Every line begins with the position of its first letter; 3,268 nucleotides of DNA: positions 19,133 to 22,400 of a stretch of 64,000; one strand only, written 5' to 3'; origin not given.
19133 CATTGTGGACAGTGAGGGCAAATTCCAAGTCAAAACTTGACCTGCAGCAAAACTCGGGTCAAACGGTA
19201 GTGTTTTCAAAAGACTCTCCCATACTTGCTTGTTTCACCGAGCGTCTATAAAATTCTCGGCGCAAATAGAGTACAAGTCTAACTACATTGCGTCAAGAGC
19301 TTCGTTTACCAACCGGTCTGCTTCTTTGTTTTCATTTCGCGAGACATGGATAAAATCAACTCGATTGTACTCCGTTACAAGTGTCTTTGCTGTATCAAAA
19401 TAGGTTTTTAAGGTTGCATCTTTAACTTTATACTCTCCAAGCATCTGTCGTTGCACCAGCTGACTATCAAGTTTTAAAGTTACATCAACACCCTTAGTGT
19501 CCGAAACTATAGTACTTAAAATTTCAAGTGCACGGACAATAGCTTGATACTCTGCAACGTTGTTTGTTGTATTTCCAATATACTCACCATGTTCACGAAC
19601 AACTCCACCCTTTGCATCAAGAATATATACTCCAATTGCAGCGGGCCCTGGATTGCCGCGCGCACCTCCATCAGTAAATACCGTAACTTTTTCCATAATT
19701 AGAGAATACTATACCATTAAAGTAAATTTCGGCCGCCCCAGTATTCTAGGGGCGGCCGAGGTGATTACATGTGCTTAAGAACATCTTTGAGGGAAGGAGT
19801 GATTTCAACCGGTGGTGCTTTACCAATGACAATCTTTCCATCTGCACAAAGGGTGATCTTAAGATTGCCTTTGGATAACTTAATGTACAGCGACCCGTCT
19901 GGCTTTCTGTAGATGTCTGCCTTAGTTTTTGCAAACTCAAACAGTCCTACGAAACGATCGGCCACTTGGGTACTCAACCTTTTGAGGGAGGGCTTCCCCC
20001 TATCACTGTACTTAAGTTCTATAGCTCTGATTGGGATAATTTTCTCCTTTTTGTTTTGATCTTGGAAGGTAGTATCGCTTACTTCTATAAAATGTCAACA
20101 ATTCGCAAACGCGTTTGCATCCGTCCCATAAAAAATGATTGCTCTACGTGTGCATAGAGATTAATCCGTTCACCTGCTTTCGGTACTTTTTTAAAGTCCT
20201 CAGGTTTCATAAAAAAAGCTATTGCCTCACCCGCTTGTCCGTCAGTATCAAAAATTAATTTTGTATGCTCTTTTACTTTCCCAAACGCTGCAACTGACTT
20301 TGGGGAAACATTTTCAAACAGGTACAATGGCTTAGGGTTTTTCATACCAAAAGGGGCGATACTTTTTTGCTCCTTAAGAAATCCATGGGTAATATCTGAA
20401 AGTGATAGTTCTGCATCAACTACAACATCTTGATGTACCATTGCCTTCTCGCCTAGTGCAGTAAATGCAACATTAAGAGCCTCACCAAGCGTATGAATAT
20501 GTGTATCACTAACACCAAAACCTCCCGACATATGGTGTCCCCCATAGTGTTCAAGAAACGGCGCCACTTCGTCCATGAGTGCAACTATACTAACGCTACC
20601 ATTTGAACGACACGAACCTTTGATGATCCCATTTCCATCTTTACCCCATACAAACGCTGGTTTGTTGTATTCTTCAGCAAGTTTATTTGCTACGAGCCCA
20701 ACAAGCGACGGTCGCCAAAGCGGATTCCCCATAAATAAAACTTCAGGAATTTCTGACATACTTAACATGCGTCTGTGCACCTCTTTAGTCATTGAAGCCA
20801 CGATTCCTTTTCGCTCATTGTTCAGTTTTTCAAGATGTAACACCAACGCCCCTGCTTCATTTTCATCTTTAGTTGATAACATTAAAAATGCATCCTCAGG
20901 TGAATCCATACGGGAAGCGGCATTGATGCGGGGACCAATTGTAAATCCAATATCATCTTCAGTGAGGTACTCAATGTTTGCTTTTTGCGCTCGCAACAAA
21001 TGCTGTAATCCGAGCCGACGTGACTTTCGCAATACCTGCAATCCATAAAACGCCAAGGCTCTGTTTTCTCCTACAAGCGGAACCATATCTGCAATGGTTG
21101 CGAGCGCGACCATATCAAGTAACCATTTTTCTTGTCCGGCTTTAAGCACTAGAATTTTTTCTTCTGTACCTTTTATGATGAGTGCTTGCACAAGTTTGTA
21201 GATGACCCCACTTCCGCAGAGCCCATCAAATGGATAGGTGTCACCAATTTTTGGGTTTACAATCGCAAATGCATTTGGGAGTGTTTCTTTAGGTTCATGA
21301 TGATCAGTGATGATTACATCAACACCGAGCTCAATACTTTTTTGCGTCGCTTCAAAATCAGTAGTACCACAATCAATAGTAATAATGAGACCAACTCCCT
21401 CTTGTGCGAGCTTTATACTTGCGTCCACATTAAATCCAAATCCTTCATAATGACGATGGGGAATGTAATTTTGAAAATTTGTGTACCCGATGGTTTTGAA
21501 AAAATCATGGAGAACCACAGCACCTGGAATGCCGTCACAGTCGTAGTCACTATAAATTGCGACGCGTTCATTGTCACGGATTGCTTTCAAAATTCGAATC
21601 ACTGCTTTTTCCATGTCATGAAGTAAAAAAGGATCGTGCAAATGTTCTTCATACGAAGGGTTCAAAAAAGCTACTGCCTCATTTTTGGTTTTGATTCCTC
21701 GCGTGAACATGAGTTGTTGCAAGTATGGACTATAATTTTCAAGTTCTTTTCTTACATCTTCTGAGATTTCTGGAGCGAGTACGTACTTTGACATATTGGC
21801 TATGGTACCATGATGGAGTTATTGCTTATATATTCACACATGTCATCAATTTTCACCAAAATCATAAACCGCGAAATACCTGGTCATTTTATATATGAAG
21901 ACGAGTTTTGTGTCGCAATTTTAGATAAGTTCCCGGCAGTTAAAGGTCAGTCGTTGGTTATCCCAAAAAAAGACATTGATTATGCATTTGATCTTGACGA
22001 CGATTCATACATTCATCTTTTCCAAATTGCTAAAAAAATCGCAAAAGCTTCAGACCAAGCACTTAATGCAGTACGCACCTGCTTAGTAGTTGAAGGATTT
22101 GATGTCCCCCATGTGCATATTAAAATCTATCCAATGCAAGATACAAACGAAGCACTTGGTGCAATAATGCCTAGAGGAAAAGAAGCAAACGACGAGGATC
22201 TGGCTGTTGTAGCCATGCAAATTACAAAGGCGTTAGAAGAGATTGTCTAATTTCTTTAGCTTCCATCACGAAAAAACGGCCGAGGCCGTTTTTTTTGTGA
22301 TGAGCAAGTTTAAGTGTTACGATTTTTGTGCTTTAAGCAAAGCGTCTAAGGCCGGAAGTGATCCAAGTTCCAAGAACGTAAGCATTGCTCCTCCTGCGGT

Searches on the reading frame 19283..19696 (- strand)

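Call 66: search_protein_families(library=pfam, proteins=[window:19283-19696:-], max_evalue=0.01)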
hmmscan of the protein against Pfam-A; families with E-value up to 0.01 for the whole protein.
window:19283-19696:- (137 aa): 2 families
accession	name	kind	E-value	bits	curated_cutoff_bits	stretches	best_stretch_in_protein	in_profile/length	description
PF13456.12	RVT_3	-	9.6e-16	58.3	21.6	1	8-133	2-123/123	Reverse transcriptase-like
PF00075.30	RNase_H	-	1.1e-12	48.8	25.8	1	2-133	2-139/141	RNase H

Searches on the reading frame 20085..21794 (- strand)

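Call 14: search_protein_families(library=pfam, proteins=[window:20085-21794:-])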
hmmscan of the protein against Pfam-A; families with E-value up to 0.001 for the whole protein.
window:20085-21794:- (569 aa): 3 families
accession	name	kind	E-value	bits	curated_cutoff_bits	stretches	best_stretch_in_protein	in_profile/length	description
PF01368.27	DHH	-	1.5e-20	74.2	28.1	1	77-211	1-105/125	DHH family, N-terminal domain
PF17768.7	RecJ_OB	-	7.7e-20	71.4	27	1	459-567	1-107/107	RecJ OB domain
PF02272.25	DHHA1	-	4.4e-10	40.4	25.9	1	360-440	13-93/102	DHHA1 domain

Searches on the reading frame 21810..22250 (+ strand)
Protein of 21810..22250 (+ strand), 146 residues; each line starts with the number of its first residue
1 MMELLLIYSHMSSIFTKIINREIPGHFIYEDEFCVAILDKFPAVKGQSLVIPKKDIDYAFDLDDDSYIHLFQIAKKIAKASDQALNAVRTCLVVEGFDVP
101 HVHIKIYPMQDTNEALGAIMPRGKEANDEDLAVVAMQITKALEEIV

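Call 66: search_protein_families(library=pfam, proteins=[window:21810-22250:+], max_evalue=0.01)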
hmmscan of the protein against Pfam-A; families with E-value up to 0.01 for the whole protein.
window:21810-22250:+ (146 aa): 2 families
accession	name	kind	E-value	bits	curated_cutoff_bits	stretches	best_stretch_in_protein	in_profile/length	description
PF01230.28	HIT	-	1e-16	61.8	21.5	1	21-108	2-94/98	HIT domain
PF11969.13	DcpS_C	-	9.3e-09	36.2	24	1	13-90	2-79/114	Scavenger mRNA decapping enzyme C-term binding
